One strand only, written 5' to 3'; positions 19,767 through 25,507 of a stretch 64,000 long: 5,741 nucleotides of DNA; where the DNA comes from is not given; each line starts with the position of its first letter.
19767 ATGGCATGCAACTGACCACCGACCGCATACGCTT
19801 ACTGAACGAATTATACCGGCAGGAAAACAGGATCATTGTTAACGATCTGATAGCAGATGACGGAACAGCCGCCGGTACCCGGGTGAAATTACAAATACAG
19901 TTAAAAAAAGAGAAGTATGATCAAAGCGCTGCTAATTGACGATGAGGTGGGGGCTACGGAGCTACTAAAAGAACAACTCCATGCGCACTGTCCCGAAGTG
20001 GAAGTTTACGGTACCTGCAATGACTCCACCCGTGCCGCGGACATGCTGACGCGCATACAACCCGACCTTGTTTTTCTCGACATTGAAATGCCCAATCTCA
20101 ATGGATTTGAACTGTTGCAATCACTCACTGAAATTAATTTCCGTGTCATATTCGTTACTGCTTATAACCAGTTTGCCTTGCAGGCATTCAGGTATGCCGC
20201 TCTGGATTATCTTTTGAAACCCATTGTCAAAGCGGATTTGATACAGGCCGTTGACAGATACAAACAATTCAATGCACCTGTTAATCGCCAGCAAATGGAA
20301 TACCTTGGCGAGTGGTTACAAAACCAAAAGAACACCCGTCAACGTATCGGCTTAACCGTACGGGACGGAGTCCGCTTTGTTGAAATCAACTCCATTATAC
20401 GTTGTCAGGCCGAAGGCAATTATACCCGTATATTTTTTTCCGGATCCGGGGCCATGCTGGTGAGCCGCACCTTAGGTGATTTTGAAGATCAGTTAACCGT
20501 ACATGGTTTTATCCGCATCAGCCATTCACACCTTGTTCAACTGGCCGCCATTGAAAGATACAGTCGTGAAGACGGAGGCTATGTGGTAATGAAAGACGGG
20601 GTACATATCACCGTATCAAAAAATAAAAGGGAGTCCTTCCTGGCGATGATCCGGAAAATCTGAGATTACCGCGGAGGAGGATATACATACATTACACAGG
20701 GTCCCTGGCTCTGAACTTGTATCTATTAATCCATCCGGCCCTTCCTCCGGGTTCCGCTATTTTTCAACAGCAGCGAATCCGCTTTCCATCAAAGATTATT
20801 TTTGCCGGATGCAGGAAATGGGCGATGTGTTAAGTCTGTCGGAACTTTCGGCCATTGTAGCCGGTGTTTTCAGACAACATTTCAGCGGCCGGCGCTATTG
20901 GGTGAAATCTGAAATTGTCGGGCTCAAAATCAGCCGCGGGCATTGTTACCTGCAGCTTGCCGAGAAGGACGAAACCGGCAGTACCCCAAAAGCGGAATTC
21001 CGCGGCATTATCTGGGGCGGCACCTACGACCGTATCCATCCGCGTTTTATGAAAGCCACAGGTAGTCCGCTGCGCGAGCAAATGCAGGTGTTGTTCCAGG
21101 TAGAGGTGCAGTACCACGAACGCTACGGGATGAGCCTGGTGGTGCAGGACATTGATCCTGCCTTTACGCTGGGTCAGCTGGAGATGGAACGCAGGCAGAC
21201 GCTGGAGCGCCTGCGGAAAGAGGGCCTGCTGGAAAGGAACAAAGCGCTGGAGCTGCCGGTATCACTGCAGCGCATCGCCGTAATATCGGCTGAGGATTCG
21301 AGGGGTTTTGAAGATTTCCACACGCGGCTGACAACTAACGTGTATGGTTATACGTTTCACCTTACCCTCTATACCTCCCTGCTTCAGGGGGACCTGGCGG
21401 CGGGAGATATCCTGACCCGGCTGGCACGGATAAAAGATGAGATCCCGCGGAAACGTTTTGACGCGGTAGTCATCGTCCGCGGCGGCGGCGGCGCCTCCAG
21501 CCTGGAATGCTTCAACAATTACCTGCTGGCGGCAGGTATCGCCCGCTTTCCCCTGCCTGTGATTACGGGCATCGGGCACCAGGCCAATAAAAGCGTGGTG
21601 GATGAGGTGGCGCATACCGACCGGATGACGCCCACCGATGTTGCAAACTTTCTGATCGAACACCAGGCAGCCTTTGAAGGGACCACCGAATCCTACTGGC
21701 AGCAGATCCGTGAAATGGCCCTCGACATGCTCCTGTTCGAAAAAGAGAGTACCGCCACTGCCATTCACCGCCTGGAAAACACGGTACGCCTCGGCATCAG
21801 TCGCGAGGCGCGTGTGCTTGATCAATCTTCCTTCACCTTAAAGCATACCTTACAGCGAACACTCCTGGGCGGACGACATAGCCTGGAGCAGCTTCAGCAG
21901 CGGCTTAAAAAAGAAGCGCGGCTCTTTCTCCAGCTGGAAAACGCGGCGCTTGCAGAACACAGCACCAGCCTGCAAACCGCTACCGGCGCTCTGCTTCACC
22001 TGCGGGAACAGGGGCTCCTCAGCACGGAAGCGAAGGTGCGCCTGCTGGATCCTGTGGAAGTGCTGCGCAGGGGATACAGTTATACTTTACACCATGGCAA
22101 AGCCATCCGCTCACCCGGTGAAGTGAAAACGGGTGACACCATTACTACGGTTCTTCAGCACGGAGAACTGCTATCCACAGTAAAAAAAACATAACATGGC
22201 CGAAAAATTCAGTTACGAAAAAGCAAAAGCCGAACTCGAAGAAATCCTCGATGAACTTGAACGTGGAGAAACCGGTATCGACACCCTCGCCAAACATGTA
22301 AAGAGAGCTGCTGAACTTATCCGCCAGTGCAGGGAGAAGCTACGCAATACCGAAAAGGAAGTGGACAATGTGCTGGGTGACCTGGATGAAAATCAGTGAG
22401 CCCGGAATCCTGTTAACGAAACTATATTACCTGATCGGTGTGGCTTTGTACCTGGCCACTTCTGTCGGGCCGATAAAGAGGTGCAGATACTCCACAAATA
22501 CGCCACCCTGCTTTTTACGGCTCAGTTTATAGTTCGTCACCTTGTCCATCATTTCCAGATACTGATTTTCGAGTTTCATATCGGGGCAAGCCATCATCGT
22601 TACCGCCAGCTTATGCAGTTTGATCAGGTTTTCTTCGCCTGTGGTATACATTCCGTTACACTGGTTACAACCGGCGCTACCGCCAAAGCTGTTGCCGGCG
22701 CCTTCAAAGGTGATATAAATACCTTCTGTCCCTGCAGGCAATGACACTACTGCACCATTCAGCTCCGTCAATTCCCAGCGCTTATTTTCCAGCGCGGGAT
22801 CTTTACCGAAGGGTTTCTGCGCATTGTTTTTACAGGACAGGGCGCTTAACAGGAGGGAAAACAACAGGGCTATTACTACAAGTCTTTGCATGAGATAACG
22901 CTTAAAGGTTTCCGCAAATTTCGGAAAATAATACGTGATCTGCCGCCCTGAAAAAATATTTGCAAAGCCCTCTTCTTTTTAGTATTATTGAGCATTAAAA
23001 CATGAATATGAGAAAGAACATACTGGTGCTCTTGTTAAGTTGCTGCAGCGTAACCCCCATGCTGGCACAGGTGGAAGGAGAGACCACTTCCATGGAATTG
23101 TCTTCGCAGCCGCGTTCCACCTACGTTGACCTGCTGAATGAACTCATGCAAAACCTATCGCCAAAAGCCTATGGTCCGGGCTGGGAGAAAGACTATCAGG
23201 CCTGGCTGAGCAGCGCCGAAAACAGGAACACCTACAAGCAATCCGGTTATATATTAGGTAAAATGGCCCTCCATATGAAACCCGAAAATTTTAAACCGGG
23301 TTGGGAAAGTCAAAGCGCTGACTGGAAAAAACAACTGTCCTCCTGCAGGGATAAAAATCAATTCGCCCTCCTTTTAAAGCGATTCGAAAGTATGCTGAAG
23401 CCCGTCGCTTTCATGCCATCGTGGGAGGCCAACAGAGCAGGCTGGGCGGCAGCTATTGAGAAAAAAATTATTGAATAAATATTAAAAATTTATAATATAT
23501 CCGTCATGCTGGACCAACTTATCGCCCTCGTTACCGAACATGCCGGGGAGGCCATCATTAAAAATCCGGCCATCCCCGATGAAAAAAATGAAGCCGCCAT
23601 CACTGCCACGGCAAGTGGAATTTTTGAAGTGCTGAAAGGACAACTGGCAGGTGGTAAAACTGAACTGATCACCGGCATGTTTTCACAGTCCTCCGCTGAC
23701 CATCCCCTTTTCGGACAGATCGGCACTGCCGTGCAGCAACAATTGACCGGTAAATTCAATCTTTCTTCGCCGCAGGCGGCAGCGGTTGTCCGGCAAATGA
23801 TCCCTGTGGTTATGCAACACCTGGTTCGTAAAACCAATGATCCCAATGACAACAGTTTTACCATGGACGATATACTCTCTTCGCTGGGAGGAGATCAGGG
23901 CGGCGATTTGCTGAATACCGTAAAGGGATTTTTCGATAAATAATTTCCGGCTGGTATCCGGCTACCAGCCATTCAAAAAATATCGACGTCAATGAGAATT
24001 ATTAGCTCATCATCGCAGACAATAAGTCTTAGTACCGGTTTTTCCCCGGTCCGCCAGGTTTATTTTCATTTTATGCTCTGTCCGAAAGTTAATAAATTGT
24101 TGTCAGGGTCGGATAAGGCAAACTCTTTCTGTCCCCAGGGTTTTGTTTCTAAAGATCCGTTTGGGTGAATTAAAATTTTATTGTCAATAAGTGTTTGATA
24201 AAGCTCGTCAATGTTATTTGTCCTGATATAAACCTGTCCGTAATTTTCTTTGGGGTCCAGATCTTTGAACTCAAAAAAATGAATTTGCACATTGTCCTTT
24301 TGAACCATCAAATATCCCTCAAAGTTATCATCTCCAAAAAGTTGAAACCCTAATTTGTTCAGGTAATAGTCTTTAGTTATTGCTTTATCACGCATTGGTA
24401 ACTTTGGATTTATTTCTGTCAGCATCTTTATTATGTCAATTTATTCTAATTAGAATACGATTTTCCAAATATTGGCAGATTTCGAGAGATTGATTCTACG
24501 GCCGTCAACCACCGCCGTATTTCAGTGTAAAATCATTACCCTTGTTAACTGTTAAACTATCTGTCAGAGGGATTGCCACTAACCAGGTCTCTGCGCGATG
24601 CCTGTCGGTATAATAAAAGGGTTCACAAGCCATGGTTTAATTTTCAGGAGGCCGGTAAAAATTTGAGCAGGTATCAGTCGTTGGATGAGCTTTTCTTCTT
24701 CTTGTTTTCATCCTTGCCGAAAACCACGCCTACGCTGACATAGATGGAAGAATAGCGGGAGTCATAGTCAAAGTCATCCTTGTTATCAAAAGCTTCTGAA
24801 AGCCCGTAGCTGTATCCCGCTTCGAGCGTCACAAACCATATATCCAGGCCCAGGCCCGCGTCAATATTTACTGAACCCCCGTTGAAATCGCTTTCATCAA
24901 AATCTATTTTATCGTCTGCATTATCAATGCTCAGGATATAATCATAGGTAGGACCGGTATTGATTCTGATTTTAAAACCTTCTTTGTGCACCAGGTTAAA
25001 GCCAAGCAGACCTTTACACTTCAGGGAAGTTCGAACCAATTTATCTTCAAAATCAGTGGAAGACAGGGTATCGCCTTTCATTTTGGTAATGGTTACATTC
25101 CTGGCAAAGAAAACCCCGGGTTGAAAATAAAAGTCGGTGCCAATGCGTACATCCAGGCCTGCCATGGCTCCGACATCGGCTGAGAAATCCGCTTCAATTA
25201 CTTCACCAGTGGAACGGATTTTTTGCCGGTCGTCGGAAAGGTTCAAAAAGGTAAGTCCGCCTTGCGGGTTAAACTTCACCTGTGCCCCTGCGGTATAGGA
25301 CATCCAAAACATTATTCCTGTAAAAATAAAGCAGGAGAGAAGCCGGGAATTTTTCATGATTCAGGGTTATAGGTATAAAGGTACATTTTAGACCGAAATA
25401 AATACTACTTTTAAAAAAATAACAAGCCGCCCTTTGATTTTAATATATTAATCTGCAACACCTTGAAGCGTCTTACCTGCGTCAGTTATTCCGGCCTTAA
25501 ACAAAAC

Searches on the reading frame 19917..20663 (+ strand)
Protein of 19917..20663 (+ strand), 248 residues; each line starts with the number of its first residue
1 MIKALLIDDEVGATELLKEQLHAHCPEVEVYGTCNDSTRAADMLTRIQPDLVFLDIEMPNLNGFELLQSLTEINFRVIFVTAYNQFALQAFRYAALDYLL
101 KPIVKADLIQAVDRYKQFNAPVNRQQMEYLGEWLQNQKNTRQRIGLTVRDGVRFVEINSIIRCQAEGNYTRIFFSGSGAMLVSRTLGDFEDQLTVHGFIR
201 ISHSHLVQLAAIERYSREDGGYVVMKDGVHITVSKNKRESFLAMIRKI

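Call 61: search_protein_families(library=pfam, proteins=[window:19917-20663:+], max_evalue=0.00001)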
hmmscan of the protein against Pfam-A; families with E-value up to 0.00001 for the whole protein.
window:19917-20663:+ (248 aa): 2 families
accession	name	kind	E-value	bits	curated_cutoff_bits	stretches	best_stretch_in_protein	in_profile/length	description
PF00072.30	Response_reg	-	2.6e-19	69.8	30.2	1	5-112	2-110/111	Response regulator receiver domain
PF04397.21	LytTR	-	1.1e-14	54.8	22.6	1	152-244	3-96/98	LytTr DNA-binding domain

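Call 82: search_protein_families(library=ncbifam, proteins=[window:19917-20663:+], max_evalue=0.001)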
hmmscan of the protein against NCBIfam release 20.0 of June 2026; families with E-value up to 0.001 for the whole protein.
window:19917-20663:+ (248 aa): 73 families (the best 25 are shown)
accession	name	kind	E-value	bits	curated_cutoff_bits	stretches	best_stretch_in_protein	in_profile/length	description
NF008677.0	PRK11697.1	equivalog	2.2e-34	118.9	246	1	1-236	1-226/238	two-component system response regulator BtsR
NF010684.1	PRK14084.1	equivalog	6.4e-21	75.2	375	1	3-241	2-248/254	response regulator transcription factor LytR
NF001965.0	PRK00742.1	subfamily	3.2e-15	56.2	293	1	2-105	4-111/357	chemotaxis-specific protein-glutamate methyltransferase CheB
TIGR02875.1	spore_0_A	equivalog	2.1e-13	50.1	200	1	2-123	3-126/262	sporulation transcription factor Spo0A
NF009206.0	PRK12555.1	subfamily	1.3e-12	47.4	342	1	3-106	2-109/340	chemotaxis-specific protein-glutamate methyltransferase CheB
NF008469.0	PRK11361.1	equivalog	5.3e-12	45.2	714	1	4-134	7-136/461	acetoacetate metabolism transcriptional regulator AtoC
NF007935.0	PRK10651.1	equivalog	6e-12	45.2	250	1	5-141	10-149/216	two-component system response regulator NarL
TIGR01818.1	ntrC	equivalog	6.3e-12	45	558.6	1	5-124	2-122/463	nitrogen regulation protein NR(I)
NF007969.0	PRK10693.1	equivalog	1.6e-11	43.8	329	1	4-107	10-114/337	two-component system response regulator RssB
NF052445.1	RespRegMctR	equivalog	8.2e-11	41.7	300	1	2-119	2-122/205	two-component system response regulator MctR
NF007467.0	PRK10046.1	equivalog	1e-10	41.6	264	1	4-119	7-125/226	two-component response regulator DpiA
NF040749.1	tetrathio_RR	equivalog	2.1e-10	40.6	290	1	6-126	4-126/191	tetrathionate respiration response regulator TtrR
NF007135.0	PRK09581.1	equivalog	2.2e-10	40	474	1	3-115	4-119/457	PleD family two-component system response regulator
NF011896.0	PRK15369.1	equivalog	4.1e-10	39.6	242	1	2-124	4-133/211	two component system response regulator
NF007750.0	PRK10430.1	equivalog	4.6e-10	39.4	262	1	1-127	1-132/239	two-component system response regulator DcuR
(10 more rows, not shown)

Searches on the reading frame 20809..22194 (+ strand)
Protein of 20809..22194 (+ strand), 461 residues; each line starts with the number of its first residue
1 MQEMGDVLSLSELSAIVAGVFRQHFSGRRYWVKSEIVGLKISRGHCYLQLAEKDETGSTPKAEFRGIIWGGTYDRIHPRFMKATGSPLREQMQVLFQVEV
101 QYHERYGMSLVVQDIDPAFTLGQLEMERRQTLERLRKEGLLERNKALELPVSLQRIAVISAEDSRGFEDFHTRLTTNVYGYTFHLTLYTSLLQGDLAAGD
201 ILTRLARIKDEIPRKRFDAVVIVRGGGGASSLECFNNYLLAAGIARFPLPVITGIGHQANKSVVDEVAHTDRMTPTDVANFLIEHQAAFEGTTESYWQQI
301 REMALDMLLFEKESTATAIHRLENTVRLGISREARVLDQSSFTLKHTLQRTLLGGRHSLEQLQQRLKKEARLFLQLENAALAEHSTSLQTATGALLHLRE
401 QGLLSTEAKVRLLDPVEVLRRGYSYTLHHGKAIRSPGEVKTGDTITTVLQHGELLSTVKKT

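Call 61: search_protein_families(library=pfam, proteins=[window:20809-22194:+], max_evalue=0.00001)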
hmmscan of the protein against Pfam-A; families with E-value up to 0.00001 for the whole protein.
window:20809-22194:+ (461 aa): 2 families
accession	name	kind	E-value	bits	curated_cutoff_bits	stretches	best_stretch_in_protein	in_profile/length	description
PF02601.20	Exonuc_VII_L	-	1.8e-60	205.5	35.9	1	140-455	1-313/315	Exonuclease VII, large subunit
PF13742.12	tRNA_anti_2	-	1.3e-14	54.6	27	1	8-116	1-95/95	OB-fold nucleic acid binding domain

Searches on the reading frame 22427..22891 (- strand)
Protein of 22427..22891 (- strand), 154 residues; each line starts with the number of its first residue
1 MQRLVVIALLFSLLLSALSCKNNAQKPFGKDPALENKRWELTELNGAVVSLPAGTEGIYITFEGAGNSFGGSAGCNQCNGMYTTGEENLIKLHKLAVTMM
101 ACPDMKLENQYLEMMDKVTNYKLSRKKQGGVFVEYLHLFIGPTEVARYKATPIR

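Call 61: search_protein_families(library=pfam, proteins=[window:22427-22891:-], max_evalue=0.00001)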
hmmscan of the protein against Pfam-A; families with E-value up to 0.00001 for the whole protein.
window:22427-22891:- (154 aa): 1 family
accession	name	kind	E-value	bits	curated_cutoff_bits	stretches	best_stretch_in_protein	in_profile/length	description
PF03724.22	META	-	6.9e-20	71.5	24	1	33-126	3-93/109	META domain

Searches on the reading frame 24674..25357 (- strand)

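Call 61: search_protein_families(library=pfam, proteins=[window:24674-25357:-], max_evalue=0.00001)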
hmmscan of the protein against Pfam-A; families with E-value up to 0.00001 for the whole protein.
window:24674-25357:- (227 aa): 1 family
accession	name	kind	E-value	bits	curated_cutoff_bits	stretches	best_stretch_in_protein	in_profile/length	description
PF13568.12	OMP_b-brl_2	-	8.2e-10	39.5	27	1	27-190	9-174/175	Outer membrane protein beta-barrel domain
